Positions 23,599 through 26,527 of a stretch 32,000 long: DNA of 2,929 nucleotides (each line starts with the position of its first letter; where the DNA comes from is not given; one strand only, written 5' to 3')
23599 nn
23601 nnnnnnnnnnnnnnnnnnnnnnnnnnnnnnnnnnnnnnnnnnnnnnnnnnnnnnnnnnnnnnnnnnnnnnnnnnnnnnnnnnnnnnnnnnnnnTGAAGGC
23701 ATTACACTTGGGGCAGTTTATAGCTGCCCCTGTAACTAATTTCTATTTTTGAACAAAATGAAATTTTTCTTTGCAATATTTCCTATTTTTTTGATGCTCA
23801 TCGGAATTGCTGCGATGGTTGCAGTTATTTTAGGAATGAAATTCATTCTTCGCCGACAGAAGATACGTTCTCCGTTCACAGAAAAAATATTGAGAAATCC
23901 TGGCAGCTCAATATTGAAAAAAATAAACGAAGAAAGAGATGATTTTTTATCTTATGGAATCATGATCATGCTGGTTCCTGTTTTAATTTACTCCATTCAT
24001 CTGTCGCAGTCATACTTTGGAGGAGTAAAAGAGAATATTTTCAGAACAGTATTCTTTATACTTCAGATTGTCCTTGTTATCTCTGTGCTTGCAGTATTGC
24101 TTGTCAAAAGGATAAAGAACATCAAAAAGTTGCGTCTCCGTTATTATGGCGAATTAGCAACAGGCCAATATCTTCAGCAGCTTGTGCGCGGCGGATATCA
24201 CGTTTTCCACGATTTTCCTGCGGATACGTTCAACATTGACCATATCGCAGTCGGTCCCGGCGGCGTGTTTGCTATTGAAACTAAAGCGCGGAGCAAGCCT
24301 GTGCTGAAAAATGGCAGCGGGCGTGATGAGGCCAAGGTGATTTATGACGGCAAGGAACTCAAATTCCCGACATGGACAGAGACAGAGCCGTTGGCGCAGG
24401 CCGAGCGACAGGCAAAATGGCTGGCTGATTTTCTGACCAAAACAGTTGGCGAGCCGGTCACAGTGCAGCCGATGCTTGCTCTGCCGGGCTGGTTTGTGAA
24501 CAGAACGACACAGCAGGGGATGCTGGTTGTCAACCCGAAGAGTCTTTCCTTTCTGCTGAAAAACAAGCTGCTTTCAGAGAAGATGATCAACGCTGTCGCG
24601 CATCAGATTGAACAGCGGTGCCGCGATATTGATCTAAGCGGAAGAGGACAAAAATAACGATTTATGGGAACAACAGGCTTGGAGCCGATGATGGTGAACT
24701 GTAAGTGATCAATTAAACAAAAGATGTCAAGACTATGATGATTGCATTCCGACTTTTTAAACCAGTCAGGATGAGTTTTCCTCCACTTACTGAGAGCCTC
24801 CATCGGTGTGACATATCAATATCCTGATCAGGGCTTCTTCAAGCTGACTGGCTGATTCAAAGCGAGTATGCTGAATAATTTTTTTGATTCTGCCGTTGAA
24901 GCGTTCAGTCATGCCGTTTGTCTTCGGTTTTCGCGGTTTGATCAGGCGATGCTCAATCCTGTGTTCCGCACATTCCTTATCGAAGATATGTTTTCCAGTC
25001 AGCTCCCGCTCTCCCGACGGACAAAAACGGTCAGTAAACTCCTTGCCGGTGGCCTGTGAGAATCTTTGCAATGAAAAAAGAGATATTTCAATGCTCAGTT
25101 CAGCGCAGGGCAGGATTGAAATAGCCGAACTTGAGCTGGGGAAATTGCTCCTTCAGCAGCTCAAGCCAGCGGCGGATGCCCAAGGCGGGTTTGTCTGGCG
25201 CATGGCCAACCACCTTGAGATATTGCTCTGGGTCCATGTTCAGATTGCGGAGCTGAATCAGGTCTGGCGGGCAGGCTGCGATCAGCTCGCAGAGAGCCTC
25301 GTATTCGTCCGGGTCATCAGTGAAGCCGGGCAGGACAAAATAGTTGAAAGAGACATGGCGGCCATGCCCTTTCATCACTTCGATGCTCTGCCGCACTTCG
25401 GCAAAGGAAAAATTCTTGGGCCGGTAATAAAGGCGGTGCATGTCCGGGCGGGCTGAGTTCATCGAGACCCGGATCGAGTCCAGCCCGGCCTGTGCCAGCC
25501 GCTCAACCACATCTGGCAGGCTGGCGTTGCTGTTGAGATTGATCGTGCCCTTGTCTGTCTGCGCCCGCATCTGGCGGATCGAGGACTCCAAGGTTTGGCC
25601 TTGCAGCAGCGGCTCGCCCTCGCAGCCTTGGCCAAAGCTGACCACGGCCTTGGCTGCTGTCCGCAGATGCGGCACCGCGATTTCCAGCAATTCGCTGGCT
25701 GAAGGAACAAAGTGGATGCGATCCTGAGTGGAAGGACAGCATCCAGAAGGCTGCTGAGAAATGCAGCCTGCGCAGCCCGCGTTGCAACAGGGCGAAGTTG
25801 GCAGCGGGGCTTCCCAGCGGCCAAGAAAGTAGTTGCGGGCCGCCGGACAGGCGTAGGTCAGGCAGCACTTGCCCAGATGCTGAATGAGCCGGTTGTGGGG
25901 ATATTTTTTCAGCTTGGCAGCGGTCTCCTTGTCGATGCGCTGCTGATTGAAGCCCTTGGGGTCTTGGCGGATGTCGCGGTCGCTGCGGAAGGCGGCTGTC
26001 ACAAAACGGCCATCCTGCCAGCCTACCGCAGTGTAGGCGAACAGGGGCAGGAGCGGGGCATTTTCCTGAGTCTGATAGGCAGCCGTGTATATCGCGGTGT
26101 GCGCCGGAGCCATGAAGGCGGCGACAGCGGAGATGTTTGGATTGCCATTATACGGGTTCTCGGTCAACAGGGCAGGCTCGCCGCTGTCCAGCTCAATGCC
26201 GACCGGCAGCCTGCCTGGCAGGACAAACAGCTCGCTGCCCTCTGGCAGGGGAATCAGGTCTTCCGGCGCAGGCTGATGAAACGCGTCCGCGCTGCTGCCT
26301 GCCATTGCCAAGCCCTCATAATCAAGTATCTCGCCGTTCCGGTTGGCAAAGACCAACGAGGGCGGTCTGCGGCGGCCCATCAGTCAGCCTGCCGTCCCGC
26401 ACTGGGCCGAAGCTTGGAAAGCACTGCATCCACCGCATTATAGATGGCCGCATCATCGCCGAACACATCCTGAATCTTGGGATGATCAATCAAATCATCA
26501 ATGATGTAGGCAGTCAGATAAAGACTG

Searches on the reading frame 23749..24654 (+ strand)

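Call 35: search_protein_families(library=pfam, proteins=[window:23749-24654:+], max_evalue=0.00001)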
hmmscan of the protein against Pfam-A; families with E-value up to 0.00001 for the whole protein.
window:23749-24654:+ (302 aa): 1 family
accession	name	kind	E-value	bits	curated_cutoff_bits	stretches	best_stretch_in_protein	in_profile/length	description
PF08378.17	NERD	-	2.6e-18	67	22.1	1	132-246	3-111/111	Nuclease-related domain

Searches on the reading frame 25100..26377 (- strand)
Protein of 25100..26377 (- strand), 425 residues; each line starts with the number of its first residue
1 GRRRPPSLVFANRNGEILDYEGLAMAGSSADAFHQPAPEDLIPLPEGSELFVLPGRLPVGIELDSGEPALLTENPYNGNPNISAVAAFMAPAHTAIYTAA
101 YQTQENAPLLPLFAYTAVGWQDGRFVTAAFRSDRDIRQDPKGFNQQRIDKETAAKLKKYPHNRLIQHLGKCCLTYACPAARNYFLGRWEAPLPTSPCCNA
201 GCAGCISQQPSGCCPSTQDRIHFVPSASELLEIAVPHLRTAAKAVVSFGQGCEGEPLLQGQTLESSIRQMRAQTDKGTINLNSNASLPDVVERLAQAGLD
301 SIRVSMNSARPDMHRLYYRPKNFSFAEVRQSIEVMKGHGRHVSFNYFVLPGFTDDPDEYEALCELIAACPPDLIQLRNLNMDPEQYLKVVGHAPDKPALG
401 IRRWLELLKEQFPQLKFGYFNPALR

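Call 35: search_protein_families(library=pfam, proteins=[window:25100-26377:-], max_evalue=0.00001)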
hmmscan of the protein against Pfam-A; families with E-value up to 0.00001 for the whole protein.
window:25100-26377:- (425 aa): 1 family
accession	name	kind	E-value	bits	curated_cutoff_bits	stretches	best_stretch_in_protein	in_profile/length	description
PF04055.27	Radical_SAM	-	4.3e-13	50.2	29.5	1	193-356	2-158/166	Radical SAM superfamily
